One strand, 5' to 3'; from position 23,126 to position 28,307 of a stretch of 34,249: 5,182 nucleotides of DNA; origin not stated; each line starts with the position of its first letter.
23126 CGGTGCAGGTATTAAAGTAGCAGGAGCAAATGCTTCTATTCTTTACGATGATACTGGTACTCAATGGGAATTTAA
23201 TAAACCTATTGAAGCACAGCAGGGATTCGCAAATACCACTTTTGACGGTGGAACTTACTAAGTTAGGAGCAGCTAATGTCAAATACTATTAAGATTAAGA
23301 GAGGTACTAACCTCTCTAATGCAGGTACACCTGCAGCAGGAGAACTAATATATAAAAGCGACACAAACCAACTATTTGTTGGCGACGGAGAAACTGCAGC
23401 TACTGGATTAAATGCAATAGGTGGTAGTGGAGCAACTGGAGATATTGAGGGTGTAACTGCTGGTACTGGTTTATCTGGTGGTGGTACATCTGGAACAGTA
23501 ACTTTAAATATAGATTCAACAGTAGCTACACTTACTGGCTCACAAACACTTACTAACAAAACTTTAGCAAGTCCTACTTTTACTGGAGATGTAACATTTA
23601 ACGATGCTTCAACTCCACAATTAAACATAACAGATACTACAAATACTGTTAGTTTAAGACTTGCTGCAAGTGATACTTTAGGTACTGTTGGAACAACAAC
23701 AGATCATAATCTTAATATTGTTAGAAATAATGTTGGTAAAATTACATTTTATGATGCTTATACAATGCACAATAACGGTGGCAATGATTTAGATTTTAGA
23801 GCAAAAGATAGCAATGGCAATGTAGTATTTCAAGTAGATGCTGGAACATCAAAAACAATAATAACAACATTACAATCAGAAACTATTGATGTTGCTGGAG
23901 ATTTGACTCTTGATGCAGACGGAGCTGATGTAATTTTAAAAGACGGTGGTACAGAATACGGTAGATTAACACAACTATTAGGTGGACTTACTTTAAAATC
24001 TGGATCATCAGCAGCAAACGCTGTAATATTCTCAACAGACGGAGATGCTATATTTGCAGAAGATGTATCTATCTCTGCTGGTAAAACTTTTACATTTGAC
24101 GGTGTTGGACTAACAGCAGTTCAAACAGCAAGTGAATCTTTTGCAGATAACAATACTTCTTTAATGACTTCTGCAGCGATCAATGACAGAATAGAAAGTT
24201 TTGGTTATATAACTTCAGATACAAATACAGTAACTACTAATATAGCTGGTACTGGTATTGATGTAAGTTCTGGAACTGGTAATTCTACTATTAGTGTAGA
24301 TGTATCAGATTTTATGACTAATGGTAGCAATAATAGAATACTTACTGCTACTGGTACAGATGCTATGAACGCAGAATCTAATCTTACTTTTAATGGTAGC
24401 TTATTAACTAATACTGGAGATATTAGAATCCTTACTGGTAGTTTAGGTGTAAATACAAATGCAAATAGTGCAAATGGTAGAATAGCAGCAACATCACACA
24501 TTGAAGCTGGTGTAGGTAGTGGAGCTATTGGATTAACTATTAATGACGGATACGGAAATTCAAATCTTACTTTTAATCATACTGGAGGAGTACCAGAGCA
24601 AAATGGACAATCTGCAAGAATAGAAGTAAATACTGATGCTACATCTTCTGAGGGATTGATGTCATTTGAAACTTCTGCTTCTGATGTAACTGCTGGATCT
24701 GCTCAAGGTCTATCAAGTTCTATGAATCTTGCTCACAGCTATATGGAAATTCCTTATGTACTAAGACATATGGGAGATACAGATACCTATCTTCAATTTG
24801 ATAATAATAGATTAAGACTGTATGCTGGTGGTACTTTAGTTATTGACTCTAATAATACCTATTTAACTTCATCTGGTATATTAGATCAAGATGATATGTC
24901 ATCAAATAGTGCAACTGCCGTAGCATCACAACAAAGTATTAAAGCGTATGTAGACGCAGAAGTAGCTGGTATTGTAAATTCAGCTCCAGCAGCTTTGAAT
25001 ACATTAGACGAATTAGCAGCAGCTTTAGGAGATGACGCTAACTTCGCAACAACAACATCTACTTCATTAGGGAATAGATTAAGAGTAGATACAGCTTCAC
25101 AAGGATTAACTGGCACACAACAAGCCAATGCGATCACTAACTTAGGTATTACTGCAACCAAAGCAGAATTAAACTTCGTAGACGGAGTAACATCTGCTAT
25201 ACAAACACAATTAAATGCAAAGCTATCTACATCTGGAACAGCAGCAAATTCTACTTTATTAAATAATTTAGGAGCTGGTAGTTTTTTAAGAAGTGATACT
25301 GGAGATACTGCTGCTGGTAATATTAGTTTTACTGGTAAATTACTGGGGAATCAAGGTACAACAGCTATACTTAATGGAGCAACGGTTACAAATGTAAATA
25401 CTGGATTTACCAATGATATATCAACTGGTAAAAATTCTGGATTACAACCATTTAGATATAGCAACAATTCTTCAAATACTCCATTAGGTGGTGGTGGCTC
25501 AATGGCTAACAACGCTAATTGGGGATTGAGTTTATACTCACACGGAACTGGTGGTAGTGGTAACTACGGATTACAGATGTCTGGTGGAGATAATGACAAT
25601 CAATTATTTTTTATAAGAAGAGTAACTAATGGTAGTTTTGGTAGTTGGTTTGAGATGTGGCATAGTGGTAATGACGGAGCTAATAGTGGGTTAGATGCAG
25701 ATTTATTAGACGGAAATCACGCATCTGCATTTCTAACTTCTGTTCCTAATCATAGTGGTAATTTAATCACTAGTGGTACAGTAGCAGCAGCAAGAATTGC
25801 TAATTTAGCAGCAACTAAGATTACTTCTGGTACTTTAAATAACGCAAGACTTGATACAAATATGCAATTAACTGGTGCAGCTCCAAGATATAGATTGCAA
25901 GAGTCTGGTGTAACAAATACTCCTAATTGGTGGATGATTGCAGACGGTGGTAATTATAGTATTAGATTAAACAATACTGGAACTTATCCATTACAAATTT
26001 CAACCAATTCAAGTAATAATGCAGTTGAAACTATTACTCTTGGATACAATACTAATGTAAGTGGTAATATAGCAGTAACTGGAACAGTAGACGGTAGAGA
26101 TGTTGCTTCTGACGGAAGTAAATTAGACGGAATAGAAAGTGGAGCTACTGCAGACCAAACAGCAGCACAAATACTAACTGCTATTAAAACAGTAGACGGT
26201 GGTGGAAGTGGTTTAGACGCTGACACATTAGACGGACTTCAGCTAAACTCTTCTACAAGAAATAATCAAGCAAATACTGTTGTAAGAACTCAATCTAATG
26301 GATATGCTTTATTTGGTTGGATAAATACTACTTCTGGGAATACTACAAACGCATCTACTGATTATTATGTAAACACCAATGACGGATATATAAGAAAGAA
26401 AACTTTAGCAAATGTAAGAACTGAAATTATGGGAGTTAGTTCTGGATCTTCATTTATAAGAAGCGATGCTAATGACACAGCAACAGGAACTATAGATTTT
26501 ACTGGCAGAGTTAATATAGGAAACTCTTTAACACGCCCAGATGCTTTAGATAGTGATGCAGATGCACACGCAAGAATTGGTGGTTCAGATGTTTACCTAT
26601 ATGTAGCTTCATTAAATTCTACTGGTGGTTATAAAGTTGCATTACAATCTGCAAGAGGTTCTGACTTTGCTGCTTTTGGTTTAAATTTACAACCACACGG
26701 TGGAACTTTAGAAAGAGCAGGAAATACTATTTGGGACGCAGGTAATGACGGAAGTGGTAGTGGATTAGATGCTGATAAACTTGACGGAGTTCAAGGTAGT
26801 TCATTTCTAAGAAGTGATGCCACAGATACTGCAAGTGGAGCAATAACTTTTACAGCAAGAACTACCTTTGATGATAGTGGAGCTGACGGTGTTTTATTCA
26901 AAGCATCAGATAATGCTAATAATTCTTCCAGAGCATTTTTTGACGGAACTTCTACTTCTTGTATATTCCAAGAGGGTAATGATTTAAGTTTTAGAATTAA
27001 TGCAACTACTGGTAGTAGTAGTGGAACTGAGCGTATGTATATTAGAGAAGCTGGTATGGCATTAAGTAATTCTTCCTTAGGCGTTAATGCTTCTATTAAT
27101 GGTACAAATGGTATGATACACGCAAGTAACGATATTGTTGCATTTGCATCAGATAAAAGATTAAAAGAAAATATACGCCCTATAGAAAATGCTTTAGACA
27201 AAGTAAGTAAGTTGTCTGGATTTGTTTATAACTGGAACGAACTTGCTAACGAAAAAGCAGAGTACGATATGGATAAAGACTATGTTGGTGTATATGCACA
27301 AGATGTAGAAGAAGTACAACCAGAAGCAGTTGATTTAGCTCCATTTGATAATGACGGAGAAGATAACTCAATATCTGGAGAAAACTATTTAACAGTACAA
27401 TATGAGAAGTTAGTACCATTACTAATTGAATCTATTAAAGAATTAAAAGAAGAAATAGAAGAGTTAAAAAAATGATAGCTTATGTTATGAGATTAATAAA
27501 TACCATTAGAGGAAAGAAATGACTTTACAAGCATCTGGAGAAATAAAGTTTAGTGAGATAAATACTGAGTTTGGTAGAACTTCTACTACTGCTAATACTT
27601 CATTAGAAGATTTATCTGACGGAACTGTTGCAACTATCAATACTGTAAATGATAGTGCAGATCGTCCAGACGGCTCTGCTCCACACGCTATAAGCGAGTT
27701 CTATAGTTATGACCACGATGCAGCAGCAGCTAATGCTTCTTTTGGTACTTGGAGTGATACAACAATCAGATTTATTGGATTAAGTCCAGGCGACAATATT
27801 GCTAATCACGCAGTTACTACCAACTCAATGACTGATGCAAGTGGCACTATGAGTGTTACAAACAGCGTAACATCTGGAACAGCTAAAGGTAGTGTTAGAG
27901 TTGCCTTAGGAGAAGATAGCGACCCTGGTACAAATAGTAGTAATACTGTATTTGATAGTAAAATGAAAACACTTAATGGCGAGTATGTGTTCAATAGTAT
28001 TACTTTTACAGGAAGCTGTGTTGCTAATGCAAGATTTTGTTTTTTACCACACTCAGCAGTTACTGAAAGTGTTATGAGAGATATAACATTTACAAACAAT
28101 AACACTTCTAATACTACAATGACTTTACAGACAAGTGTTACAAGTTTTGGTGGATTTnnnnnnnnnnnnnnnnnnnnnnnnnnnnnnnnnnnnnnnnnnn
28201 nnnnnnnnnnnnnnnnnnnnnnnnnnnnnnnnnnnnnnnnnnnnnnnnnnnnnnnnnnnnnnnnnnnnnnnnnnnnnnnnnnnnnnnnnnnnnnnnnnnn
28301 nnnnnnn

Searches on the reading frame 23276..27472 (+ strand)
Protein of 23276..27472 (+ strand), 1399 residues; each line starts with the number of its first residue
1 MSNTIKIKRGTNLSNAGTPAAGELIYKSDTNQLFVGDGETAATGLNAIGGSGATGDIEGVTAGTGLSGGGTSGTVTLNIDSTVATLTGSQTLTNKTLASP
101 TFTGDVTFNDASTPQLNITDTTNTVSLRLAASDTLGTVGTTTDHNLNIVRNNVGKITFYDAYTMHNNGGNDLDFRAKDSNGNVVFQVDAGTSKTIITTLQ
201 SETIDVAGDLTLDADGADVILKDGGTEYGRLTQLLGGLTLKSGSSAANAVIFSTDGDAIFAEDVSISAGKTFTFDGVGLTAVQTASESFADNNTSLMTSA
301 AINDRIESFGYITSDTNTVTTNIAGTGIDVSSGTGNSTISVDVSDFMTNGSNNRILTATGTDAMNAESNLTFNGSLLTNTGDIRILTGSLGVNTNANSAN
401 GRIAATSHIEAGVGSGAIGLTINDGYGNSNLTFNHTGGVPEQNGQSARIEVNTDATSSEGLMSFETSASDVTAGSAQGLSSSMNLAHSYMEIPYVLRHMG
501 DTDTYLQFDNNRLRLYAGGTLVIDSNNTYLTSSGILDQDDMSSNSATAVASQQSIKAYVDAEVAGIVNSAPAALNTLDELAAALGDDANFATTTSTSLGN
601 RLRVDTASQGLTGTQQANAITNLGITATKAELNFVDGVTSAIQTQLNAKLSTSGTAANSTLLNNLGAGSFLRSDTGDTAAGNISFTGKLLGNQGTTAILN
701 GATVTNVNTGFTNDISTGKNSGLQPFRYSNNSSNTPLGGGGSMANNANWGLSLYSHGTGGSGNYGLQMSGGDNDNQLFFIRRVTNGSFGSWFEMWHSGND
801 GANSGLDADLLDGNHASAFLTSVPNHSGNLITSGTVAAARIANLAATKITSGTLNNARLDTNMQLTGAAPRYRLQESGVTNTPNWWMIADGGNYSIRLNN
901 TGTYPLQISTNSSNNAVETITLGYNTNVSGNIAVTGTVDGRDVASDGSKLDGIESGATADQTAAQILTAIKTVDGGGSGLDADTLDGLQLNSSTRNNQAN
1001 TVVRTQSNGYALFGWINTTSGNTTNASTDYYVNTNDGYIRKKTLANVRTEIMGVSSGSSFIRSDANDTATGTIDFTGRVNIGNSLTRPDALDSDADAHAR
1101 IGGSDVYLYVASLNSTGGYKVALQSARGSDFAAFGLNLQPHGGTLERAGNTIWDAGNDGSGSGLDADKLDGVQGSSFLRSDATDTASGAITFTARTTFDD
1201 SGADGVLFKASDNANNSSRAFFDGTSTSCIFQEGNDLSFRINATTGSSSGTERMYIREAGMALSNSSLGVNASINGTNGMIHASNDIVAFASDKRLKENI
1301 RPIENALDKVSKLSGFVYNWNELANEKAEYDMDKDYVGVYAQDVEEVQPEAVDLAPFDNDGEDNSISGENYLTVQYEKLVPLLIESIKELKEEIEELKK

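Call 3: search_protein_families(library=pfam, proteins=[window:23276-27472:+], max_evalue=1)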
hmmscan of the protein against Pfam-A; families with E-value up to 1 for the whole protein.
window:23276-27472:+ (1399 aa): 2 families
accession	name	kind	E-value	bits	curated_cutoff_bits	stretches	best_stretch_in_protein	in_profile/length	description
PF13884.11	Peptidase_S74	-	8e-17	61.7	22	1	1292-1352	1-57/58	Chaperone of endosialidase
PF18454.7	Mtd_N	-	9.7e-08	32.2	26.3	1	5-40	1-37/37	Major tropism determinant N-terminal domain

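Call 4: search_protein_families(library=phrogs, proteins=[window:23276-27472:+], max_evalue=0.01)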
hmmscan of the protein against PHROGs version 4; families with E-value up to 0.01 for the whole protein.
window:23276-27472:+ (1399 aa): 20 families
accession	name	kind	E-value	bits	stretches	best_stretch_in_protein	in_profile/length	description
phrog_5668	-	tail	3.6e-32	112.2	1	1248-1399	1415-1556/1567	tail fiber protein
phrog_32829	-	tail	5.1e-25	88.7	1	910-989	445-524/840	tail fiber protein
phrog_11011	-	tail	8e-25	87.9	2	1234-1398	1125-1274/1291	long tail fiber protein distal subunit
phrog_27370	-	unknown function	2.9e-24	85.7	3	412-689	142-410/1545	-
phrog_8215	-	tail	3.9e-22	79.5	1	921-1399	546-994/1000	baseplate wedge initiator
phrog_4757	-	unknown function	1.9e-20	74.4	1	540-672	82-212/359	-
phrog_19567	-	tail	2.6e-19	69.8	1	1180-1398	1179-1375/1379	tail fiber protein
phrog_14572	-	tail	8.9e-19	68.8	1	1241-1399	326-468/484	tail fiber protein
phrog_1197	-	tail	1.6e-17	64.8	1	535-614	172-253/715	tail protein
phrog_5667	-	tail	1.1e-15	58.4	1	1288-1399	687-784/786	long tail fiber protein distal subunit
phrog_4563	-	tail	2e-13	51.3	1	1277-1397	214-325/346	tail fiber protein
phrog_8443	-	tail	7.7e-12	45.8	1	1259-1398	503-628/636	tail fiber protein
phrog_5481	-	tail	5.5e-11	42.7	1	598-1398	410-1016/1043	tail fiber protein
phrog_7032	-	tail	6.8e-11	42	1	550-630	273-354/866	tail fiber protein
phrog_33119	-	tail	6.2e-10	39.3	1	1287-1398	543-631/643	long tail fiber protein distal subunit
phrog_38743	-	unknown function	0.0011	19.8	1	1372-1399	14-41/51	-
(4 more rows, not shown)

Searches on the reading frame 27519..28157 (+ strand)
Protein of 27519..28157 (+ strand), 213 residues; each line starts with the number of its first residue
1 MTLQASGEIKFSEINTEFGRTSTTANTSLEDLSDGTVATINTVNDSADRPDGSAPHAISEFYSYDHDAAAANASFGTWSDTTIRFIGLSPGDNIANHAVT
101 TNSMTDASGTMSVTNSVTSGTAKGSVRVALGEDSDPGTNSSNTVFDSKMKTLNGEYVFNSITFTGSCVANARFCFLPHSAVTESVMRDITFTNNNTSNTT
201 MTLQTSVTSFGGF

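Call 37: search_dna_similar(query=window:27519-28157:+, collection=phages, mode=protein, max_evalue=1, max_rows=25)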
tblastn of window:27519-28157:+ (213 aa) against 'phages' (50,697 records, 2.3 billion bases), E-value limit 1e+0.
Records with a match: 1; places in all: 1; records where one place covers at least 80% of the query: 0.
Best place of each record, by identity: <60% 1.
By first word of the organism name: Marine 1.
By host as written in the record: - 1.
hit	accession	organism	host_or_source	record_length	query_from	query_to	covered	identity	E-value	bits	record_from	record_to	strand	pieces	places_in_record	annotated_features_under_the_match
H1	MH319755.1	Marine virus AG-345-L05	single cell amplified by WGA-X; seawater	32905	1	62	29%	36.1%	9e-3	42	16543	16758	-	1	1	record has no annotation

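Call 48: predict_structure(alignment_id=A2)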
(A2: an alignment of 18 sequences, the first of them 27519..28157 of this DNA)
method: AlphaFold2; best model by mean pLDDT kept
length: 213 residues; sequences in the alignment: 18
mean_pLDDT: 68.1   pTM: 0.57
mean pLDDT of the five models: 68.1, 67.9, 67.8, 67.0, 66.4
residues with pLDDT >= 90: 27; 70-90: 83; 50-70: 42; < 50: 61
segments of 3 or more residues with pLDDT < 50: 1-10, 25-29, 36-42, 54-68, 140-158
pLDDT, mean of each block of 10 residues (from residue 1): 41 55 50 50 50 49 46 86 83 79 89 87 82 77 43 46 87 83 87 84 83 45
secondary structure, 60 per line:
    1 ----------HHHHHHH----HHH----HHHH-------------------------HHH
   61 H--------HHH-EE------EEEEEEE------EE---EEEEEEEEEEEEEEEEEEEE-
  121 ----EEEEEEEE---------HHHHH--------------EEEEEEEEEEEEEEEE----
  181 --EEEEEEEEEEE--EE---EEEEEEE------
elements in order: H11-17 H29-32 H58-61 E82-88 E100-119 E125-132 H142-146 E161-176 E183-193 E201-207

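Call 51: fold_search(model_id=the predicted structure, library=pdb)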
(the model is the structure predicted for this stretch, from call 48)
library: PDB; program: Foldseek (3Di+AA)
matches with E <= 10: 1884; with E <= 0.001: 23
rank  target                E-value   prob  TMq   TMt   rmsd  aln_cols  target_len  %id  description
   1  5l7u_B                5.9e-05  1.00  0.33  0.15  10.1       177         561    8  Crystal structure of BvGH123 with bound GalNAc (released 2017-03-22)
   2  5l7v_B                6.6e-05  1.00  0.34  0.15  10.7       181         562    9  Crystal Structure of BvGH123 with bond transition state analog Galthiazoline. (released 2017-03-22)
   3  5l7r_A                7.4e-05  1.00  0.38  0.16   9.8       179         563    8  Crystal structure of BvGH123 (released 2017-03-22)
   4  5l7u_A                1.2e-04  1.00  0.33  0.15   9.9       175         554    8  Crystal structure of BvGH123 with bound GalNAc (released 2017-03-22)
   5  5fr0                  1.2e-04  1.00  0.33  0.14  11.2       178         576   12  The details of glycolipid glycan hydrolysis by the structural analysis of a family 123 glycoside hydrolase from Clostrid (released 2016-03-30)
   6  6fvi                  1.2e-04  1.00  0.30  0.41  10.1       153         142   11  ASH / PapD-like domain of human CEP192 (PapD-like domain 7) (released 2019-03-20)
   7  6kjk                  1.8e-04  1.00  0.28  0.36   7.5       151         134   12  Structure of the N-terminal domain of PorA (released 2020-07-22)
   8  5fqe_A                1.9e-04  1.00  0.34  0.15  11.3       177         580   12  The details of glycolipid glycan hydrolysis by the structural analysis of a family 123 glycoside hydrolase from Clostr (released 2016-03-30)
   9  1wcq_A                2.8e-04  1.00  0.29  0.12   5.2       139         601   11  Mutagenesis of the Nucleophilic Tyrosine in a Bacterial Sialidase to Phenylalanine. (released 2005-10-12)
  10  8xfg_A                3.0e-04  1.00  0.28  0.11   6.9       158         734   11  Cryo-EM structure of integrin ITGAV, ITGB3 and CYCLO (RGDFK) complex, conformation 1 (released 2024-12-18)
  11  5fqe_B                4.0e-04  1.00  0.32  0.14  11.4       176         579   12  The details of glycolipid glycan hydrolysis by the structural analysis of a family 123 glycoside hydrolase from Clostr (released 2016-03-30)
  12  8k2n_B                4.2e-04  0.99  0.29  0.13  12.7       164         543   12  Crystal structure of Group 4 Monosaccharide-releasing beta-N-acetylgalactosaminidase NgaLy from Lacticaseibacillus yic (released 2024-04-24)
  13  2ber                  4.7e-04  1.00  0.30  0.12   5.0       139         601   11  Y370G Active Site Mutant of the Sialidase from Micromonospora viridifaciens in complex with beta-Neu5Ac (sialic acid). (released 2005-04-04)
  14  1wcq_C                4.7e-04  1.00  0.26  0.12   6.0       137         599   11  Mutagenesis of the Nucleophilic Tyrosine in a Bacterial Sialidase to Phenylalanine. (released 2005-10-12)
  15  2jty_MODEL_1_A        5.0e-04  1.00  0.32  0.35   6.1       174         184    9  Self-complemented variant of FimA, the main subunit of type 1 pilus (released 2008-08-12)
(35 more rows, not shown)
